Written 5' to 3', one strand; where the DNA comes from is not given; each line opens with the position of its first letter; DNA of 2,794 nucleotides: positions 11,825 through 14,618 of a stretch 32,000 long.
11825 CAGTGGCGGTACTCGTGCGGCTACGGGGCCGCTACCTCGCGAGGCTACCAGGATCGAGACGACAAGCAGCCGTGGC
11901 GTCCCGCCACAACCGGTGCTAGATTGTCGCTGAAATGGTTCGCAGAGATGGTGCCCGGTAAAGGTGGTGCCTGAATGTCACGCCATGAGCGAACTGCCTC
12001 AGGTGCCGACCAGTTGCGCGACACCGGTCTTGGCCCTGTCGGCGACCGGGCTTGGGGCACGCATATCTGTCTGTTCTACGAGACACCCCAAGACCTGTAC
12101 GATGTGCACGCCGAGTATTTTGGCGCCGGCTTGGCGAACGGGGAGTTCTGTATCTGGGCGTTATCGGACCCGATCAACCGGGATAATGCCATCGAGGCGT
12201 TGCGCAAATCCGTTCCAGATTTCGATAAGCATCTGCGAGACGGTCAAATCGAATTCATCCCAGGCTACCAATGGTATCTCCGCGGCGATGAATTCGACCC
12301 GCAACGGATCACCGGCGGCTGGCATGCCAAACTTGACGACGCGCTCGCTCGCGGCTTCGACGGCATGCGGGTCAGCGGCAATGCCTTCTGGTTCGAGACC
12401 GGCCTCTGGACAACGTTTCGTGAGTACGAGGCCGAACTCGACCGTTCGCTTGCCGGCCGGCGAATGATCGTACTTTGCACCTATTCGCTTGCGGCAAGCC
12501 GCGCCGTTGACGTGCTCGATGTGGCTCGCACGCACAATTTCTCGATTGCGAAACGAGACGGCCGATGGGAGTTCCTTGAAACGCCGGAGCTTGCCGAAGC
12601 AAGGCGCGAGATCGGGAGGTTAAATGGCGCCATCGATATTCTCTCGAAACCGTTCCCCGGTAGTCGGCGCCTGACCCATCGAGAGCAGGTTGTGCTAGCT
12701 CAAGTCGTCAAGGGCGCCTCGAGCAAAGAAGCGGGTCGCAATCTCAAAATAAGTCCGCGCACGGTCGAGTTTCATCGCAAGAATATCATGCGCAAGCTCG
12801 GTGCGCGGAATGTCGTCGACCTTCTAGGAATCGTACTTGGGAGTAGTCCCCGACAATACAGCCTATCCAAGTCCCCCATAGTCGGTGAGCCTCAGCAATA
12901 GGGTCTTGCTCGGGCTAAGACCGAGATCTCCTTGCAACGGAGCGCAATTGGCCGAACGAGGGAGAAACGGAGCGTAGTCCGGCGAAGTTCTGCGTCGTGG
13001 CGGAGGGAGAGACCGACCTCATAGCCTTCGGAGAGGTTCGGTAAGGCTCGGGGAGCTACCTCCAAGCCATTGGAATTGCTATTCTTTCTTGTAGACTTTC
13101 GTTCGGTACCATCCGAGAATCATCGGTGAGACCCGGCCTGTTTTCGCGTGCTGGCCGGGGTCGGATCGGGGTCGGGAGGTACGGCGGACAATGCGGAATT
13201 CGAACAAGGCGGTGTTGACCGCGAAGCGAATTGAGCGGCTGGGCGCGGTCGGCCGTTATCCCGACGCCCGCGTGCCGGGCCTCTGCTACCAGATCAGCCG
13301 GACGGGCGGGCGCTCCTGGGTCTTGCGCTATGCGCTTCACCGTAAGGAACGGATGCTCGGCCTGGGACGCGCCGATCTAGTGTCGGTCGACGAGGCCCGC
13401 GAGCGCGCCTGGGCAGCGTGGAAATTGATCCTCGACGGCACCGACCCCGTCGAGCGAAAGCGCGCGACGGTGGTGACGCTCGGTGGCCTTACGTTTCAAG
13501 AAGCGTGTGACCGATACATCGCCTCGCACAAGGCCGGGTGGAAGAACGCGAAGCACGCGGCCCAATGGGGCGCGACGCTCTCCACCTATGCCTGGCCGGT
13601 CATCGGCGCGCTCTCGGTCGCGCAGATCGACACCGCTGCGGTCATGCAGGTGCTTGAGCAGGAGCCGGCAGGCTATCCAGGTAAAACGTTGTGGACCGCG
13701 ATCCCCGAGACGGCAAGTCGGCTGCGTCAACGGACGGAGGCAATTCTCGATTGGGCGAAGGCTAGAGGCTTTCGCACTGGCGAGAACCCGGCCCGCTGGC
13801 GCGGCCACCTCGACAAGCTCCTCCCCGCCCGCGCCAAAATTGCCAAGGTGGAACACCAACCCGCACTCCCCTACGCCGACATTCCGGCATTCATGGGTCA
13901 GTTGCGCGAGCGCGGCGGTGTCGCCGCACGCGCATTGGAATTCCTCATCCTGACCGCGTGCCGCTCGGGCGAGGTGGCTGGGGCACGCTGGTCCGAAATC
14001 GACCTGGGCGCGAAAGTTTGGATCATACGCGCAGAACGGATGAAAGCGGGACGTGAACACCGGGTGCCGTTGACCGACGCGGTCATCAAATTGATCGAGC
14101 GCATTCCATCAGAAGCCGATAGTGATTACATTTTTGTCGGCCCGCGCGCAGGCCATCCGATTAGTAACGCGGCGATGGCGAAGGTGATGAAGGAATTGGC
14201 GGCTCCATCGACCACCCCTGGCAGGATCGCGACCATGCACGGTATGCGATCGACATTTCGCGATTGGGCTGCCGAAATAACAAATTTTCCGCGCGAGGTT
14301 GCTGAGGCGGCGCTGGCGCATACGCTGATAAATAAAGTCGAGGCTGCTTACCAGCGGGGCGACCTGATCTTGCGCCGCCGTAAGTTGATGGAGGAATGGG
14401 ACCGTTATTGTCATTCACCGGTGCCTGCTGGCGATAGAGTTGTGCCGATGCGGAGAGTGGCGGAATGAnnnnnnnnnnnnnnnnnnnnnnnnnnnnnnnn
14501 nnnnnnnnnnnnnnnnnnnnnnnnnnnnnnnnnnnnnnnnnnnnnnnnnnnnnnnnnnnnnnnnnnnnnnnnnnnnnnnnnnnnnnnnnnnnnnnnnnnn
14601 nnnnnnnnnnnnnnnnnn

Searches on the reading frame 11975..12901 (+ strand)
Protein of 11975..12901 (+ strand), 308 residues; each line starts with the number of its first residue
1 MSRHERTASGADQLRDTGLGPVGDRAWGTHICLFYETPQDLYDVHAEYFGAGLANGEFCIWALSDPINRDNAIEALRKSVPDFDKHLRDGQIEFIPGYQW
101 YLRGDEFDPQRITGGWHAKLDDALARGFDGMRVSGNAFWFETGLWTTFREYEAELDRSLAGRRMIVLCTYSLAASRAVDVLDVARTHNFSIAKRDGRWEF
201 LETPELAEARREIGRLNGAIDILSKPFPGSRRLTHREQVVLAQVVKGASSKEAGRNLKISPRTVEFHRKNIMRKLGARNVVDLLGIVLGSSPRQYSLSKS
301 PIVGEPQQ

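Call 56: search_protein_families(library=pfam, proteins=[window:11975-12901:+], max_evalue=0.001)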
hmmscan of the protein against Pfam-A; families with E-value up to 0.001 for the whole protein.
window:11975-12901:+ (308 aa): 2 families
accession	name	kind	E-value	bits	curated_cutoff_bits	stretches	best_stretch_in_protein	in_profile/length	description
PF14417.12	MEDS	-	6.1e-44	150.1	29.8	1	29-187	1-160/161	MEDS: MEthanogen/methylotroph, DcmR Sensory domain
PF00196.25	GerE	-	3.7e-17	62.1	23.5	1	233-283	3-53/57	Bacterial regulatory proteins, luxR family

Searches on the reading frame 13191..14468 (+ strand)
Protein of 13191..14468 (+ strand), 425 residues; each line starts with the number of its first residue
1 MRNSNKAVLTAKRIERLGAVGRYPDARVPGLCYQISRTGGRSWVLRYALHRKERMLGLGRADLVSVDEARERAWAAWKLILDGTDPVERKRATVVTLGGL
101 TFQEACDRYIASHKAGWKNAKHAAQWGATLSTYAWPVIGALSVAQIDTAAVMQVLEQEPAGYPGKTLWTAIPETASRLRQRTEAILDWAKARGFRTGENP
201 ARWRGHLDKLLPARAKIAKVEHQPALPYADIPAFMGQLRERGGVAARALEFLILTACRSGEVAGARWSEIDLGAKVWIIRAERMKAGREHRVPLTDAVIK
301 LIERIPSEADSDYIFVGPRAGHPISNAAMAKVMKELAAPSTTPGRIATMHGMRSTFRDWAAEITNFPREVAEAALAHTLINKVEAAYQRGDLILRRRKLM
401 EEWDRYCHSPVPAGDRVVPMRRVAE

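Call 56: search_protein_families(library=pfam, proteins=[window:13191-14468:+], max_evalue=0.001)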
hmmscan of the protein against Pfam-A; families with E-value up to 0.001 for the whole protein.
window:13191-14468:+ (425 aa): 3 families
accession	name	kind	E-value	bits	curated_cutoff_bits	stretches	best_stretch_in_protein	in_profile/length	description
PF22022.2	Phage_int_M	-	2.4e-26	92.2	27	1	102-206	1-96/96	Phage integrase central domain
PF00589.27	Phage_integrase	-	5.4e-17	62.5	27.1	1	246-388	25-166/172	Phage integrase family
PF13356.12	Arm-DNA-bind_3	-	5.6e-15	55.7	27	1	9-92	1-82/83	Arm DNA-binding domain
